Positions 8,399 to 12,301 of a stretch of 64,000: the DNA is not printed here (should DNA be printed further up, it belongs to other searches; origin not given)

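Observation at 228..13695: Five-gene co-directional cluster of secreted or anchored proteins of unknown function around the giant gene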

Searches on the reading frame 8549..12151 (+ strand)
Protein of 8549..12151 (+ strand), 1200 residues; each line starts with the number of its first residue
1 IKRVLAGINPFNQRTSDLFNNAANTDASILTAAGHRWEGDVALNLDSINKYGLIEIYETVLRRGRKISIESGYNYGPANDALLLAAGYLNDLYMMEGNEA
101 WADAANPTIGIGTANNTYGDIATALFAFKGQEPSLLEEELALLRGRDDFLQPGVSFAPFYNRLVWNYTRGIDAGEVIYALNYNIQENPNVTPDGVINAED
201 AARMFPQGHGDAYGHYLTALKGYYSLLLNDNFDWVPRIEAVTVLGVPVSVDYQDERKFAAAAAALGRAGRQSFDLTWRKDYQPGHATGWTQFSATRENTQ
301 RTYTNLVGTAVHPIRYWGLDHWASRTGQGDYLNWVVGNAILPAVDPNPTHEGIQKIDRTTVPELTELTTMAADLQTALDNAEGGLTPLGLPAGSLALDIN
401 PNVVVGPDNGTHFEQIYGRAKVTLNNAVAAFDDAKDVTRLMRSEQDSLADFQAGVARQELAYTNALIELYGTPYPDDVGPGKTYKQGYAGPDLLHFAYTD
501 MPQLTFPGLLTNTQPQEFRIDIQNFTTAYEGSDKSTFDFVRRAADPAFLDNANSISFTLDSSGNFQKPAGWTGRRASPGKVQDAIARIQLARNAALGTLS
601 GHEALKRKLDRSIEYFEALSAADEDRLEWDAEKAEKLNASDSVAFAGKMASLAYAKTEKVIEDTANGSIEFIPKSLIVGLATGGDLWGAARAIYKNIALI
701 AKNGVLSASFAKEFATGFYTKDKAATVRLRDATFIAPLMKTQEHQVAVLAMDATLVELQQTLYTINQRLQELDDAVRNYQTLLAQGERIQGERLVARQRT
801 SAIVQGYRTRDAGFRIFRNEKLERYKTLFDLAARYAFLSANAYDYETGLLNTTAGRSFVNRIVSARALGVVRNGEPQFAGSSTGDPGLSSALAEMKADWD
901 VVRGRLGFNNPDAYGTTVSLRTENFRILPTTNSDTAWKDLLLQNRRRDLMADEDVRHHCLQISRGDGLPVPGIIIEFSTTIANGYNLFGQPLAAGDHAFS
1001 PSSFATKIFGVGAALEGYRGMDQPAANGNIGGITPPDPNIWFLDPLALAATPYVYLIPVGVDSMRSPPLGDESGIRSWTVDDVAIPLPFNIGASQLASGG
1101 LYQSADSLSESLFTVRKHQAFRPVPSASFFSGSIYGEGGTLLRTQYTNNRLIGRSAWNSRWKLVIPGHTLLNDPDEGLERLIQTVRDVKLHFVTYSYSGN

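Call 46: predict_structure(alignment_id=A2)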
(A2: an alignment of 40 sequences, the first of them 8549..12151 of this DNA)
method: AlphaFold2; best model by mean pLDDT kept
length: 1200 residues; sequences in the alignment: 40
mean_pLDDT: 51.4   pTM: 0.32
mean pLDDT of the five models: 51.4, 50.2, 49.0, 48.6, 45.8
residues with pLDDT >= 90: 9; 70-90: 328; 50-70: 281; < 50: 582
segments of 3 or more residues with pLDDT < 50: 1-186, 190-298, 313-409, 488-493, 501-513, 518-521, 534-543, 550-552, 554-557, 669-704, 880-885, 904-911, 997-1005, 1025-1034, 1062-1118, 1139-1141, 1152-1157, 1197-1200
pLDDT, mean of each block of 10 residues (from residue 1): 25 26 23 24 29 32 31 30 30 25 21 26 25 28 25 24 26 31 42 43 38 40 35 26 28 29 28 25 27 39 55 38 24 27 34 29 34 35 33 32 37 65 72 72 75 79 77 65 51 53 44 48 51 45 47 49 57 68 73 69 72 75 78 76 73 65 53 34 32 42 51 70 76 76 79 76 72 76 76 76 72 70 70 68 58 58 57 54 52 68 43 68 80 86 89 77 72 82 61 52 50 79 47 52 68 75 33 31 25 24 23 40 74 56 56 52 84 84 87 53
secondary structure, 60 per line:
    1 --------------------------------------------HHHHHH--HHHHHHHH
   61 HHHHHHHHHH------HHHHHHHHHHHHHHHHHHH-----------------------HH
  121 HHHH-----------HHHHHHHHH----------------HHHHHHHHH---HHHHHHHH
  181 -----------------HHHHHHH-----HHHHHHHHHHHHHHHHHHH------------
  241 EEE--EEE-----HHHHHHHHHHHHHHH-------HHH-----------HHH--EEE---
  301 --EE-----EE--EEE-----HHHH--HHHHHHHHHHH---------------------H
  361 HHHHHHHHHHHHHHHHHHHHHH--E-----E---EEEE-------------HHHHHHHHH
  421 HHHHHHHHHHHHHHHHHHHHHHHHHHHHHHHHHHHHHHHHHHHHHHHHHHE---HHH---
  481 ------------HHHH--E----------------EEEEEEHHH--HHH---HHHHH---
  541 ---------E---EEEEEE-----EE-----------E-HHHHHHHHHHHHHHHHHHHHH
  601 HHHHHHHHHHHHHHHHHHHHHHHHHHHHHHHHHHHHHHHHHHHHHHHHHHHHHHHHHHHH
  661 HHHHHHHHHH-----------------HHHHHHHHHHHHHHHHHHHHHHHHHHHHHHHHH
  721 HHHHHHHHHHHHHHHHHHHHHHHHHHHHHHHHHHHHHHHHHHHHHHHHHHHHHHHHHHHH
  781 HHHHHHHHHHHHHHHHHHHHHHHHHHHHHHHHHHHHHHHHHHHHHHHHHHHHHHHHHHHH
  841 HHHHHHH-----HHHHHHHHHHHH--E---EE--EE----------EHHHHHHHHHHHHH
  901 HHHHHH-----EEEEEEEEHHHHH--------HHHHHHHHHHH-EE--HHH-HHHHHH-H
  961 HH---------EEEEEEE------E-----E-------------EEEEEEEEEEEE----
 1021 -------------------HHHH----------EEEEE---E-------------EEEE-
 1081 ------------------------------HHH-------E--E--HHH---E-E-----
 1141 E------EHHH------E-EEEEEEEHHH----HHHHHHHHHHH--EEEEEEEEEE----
elements in order (helices of 4 or more, strands of 3 or more residues): H45-50 H53-70 H77-95 H119-124 H136-144 H161-169 H173-180 H198-204 H210-228 E241-243 E246-248 H254-268 E295-297 E314-316 H322-325 H328-338 H360-382 E395-398 H412-470 H493-496 E516-521 H533-537 E554-559 H580-670 H688-847 H853-864 H888-906 E912-919 H920-924 H933-943 H953-958 E972-978 E1005-1016 H1040-1043 E1054-1058 E1076-1079 E1160-1166 H1174-1184 E1187-1196

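Call 50: fold_search(model_id=the predicted structure, library=pdb)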
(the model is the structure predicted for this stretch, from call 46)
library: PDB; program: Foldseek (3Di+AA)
matches with E <= 10: 128; with E <= 0.001: 21
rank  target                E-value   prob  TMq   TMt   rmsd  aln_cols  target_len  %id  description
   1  6l7e_A                1.1e-08  1.00  0.13  0.07  26.4       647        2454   16  Toxin Complex TcdA1-TcdB1-TccC2 (released 2020-11-04)
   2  6h6f_A                1.3e-08  1.00  0.14  0.08  26.9       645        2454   16  PTC3 holotoxin complex from Photorhabdus luminiscens - Mutant TcC-D651A (released 2018-10-03)
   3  4o9y_G                4.3e-08  1.00  0.13  0.07  26.8       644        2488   15  Crystal Structure of TcdA1 (released 2014-02-26)
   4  5lki_A                5.8e-08  1.00  0.12  0.11  27.1       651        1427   14  Cryo-EM structure of the Tc toxin TcdA1 in its pore state (released 2016-08-31)
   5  6h6e_A                8.3e-08  1.00  0.13  0.07  25.9       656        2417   16  PTC3 holotoxin complex from Photorhabdus luminecens in prepore state (TcdA1, TcdB2, TccC3) (released 2018-10-03)
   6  4o9y_A                1.3e-07  1.00  0.13  0.07  26.7       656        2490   15  Crystal Structure of TcdA1 (released 2014-02-26)
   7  6rw6_A                1.5e-07  1.00  0.13  0.07  26.9       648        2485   14  Cryo-EM structure of Photorhabdus luminescens TcdA1 (released 2019-10-23)
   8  8cpz_A                1.9e-07  1.00  0.12  0.08  27.0       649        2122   15  Photorhabdus luminescens TcdA1 prepore-to-pore intermediate, K1179W mutant (released 2024-03-13)
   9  6sue_A                2.0e-07  1.00  0.14  0.08  25.7       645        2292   14  Structure of Photorhabdus luminescens Tc holotoxin pore, Mutation TccC3-D651A (released 2019-11-06)
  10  8cq0_A                2.3e-07  1.00  0.13  0.08  26.1       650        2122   14  Photorhabdus luminescens TcdA1 prepore-to-pore intermediate, K567W K2008W mutant (released 2024-03-13)
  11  8tqe_A                4.9e-07  1.00  0.13  0.07  25.7       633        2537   15  XptA2 wild type (released 2023-09-27)
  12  9mli_A                5.5e-07  1.00  0.12  0.07  24.7       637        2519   15  Xenorhabdus nematophilus XptA2 RBD C Chimera (released 2025-03-05)
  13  8tv0_A                8.7e-07  1.00  0.13  0.07  26.7       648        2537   14  XptA2 wild type (released 2023-09-27)
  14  8cq2_A                1.4e-06  1.00  0.13  0.08  26.1       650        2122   15  Photorhabdus luminescens TcdA1 prepore-to-pore intermediate, C16S, C20S, C870S, T1279C mutant (released 2024-03-13)
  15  9mlg_A                1.8e-06  1.00  0.12  0.06  31.1       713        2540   14  Xenorhabdus nematophilus XptA2 State 2, 1181insYWK1183, D1182T mutant (released 2025-01-15)
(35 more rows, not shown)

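Call 61: search_protein_representatives(protein=window:8549-12151:+)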
Query: 1200 residues. Proteins with E-value up to 0.001 (for the whole library): 1575; up to 1e-10: 1271; up to 1e-30: 905. The best 150 are listed.
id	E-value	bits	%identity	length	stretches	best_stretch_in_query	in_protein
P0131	0.0e+00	1683.4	64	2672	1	1-1200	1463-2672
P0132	0.0e+00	1666.7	65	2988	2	1-527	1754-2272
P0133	0.0e+00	1663.3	66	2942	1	1-1200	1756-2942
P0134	0.0e+00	1663.1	64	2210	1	1-1200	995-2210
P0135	0.0e+00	1612.2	62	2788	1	1-1200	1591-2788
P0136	0.0e+00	1583.8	61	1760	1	1-1200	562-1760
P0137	0.0e+00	1540.1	63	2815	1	1-1200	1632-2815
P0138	0.0e+00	1533.4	61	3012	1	1-1200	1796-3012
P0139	0.0e+00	1514.8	59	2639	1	1-1200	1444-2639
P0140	0.0e+00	1513.2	60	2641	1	1-1200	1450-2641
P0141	0.0e+00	1503.8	62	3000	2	1-508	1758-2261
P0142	0.0e+00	1500.6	59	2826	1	1-1200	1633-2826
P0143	0.0e+00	1496.0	60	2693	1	1-1200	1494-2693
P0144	0.0e+00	1490.1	60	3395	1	1-1200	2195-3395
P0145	0.0e+00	1482.1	59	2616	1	1-1200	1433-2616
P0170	0.0e+00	1112.6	50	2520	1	1-1200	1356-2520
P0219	3.1e-229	780.5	43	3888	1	1-1200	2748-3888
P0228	6.0e-223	759.7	41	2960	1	1-1200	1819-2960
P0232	3.6e-221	753.8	43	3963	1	1-1199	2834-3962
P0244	6.1e-218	743.1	41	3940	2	1-1020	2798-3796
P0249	1.2e-215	735.5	40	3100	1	1-1200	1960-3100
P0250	4.4e-215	733.6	41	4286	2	329-1200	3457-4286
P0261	4.1e-213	727.1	42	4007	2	1-1021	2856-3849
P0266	1.4e-211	722.0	40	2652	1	1-1200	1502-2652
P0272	5.2e-211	720.2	40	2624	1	1-1200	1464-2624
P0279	5.8e-210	716.7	41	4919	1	1-1200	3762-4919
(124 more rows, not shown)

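Call 80: list_cluster_members(proteins=[P0279, P0250, P0261, P0232, P0244, P0219, P0266, P0272, P0249, P0228])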
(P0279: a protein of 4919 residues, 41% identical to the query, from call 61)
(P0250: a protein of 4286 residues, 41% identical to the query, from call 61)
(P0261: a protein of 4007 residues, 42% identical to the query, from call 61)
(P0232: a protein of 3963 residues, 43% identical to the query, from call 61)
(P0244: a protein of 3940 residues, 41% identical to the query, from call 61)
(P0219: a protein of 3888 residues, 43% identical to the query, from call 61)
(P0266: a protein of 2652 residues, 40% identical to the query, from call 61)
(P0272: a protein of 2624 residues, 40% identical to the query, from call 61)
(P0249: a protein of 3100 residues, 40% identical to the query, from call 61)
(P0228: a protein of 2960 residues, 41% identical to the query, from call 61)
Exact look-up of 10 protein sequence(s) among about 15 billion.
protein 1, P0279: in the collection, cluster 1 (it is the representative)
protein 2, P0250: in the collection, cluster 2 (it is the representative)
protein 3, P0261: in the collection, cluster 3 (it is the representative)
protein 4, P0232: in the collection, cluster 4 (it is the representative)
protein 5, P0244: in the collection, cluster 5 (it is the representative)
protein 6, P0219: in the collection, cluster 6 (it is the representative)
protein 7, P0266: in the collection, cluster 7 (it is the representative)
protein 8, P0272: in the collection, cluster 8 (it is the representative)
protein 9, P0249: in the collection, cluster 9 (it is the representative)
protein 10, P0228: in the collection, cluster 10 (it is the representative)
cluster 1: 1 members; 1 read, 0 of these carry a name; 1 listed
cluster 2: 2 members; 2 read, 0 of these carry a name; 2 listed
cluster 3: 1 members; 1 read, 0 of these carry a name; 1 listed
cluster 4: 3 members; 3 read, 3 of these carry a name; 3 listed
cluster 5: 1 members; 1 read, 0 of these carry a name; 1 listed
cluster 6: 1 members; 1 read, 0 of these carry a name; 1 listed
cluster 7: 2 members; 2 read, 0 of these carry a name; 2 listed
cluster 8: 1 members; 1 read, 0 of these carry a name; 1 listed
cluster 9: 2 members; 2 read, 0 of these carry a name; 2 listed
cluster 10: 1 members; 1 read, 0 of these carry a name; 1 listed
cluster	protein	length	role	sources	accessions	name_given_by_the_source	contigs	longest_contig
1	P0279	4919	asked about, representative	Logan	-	-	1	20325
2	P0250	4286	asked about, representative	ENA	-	-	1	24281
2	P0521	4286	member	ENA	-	-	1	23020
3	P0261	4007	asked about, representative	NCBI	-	-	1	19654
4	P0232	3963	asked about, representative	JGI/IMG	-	hypothetical protein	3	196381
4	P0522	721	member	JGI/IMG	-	hypothetical protein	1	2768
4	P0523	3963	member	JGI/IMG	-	hypothetical protein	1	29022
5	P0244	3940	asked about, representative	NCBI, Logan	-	-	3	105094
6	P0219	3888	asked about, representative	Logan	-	-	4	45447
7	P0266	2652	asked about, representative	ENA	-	-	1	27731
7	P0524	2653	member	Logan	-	-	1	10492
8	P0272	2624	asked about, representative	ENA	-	-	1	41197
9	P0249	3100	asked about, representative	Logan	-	-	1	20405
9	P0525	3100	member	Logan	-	-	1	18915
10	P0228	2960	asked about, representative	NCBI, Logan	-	-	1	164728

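Call 99: find_related_loci(query=A7, collection=metagenome_contigs, flank=10000)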
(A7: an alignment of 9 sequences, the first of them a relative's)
Query A7 (4286 aa) in metagenome_contigs; peptide patterns used: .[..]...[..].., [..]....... (x = any residue, [..] = any of these).
600 stretches matched a pattern (row limit reached: there are more); 558 encode a relative of the query (tblastn E <= 1e-3); the best 80 are kept; 80 distinct loci.
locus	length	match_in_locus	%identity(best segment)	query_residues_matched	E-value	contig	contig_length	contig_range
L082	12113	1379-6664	39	2458-4286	0e+0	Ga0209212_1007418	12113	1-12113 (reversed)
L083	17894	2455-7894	44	2464-4286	0e+0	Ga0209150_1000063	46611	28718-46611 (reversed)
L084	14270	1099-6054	54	2454-4286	0e+0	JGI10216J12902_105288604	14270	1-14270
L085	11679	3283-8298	49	2430-4286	0e+0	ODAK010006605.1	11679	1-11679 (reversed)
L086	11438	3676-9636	40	2434-4286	0e+0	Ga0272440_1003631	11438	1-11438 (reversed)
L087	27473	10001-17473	40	1566-4286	0e+0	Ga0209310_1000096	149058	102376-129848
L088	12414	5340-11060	32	2458-4286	0e+0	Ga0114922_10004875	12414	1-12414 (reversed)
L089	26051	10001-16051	36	2454-4286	0e+0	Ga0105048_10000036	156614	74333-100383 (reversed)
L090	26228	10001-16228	51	1543-4285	0e+0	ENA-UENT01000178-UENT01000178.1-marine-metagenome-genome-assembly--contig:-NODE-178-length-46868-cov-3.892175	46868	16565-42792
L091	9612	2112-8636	50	1514-4286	0e+0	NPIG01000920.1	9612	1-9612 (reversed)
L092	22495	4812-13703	48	186-4285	0e+0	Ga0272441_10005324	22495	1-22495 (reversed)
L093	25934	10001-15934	46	2441-4286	0e+0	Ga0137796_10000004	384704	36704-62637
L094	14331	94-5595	47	2573-4286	0e+0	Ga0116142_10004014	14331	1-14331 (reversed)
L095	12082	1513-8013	37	1495-4286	0e+0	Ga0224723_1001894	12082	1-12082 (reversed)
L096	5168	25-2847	46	3260-4286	0e+0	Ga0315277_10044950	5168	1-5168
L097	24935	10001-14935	50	2454-4286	0e+0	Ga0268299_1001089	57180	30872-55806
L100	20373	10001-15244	45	2454-4286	0e+0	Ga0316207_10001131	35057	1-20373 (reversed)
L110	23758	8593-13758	46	1868-4285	0e+0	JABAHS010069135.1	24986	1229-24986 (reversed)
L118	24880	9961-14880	44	2493-4286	0e+0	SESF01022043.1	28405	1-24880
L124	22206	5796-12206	39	2459-4286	0e+0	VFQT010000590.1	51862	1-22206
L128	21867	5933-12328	39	2459-4286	0e+0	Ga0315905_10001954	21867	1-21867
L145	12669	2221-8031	34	2449-4285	8e-168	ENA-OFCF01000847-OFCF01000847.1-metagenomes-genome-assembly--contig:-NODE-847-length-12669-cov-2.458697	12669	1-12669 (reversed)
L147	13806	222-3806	40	3043-4286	2e-167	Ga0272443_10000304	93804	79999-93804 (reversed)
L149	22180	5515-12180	41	1587-4285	0e+0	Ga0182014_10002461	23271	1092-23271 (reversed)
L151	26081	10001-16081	39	2459-4285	3e-166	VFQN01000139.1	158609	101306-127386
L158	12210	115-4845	38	2651-4286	7e-164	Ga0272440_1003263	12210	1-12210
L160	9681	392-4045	33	3065-4285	1e-162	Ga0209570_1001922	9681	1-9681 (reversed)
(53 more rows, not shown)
